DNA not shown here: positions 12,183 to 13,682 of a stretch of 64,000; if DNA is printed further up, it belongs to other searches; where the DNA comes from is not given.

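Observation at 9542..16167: Five tandem VirB6/TrbL-like paralogues with no adjacent virB3/virB4; four translationally coupled and one divergent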

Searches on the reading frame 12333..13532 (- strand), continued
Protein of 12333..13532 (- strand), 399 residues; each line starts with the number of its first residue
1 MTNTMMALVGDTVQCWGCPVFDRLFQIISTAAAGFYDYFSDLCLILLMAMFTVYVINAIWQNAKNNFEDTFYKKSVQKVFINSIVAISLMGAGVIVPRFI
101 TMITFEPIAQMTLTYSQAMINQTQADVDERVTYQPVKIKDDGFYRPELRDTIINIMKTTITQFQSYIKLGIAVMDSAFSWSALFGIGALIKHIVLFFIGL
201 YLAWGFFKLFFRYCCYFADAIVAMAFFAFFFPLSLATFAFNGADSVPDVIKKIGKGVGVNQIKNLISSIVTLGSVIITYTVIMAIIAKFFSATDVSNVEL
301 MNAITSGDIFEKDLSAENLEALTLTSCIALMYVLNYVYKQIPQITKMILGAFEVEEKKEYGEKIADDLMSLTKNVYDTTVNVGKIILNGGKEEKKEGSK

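Call 110: search_solved_structures(query=A7, max_evalue=10, show_alignments=1)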
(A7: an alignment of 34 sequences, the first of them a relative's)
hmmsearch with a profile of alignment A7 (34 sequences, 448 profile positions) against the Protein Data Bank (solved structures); distinct sequences matched with E-value up to 10: 3.
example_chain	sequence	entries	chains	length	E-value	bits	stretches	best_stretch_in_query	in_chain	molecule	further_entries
7tj8_B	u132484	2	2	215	0.3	12.8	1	87-125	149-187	Sodium channel subunit beta-3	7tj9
6s7t_H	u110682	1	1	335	0.5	12.1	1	222-272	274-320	Magnesium transporter protein 1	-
3x1d_A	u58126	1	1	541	1.2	10.9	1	53-139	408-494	Atlastin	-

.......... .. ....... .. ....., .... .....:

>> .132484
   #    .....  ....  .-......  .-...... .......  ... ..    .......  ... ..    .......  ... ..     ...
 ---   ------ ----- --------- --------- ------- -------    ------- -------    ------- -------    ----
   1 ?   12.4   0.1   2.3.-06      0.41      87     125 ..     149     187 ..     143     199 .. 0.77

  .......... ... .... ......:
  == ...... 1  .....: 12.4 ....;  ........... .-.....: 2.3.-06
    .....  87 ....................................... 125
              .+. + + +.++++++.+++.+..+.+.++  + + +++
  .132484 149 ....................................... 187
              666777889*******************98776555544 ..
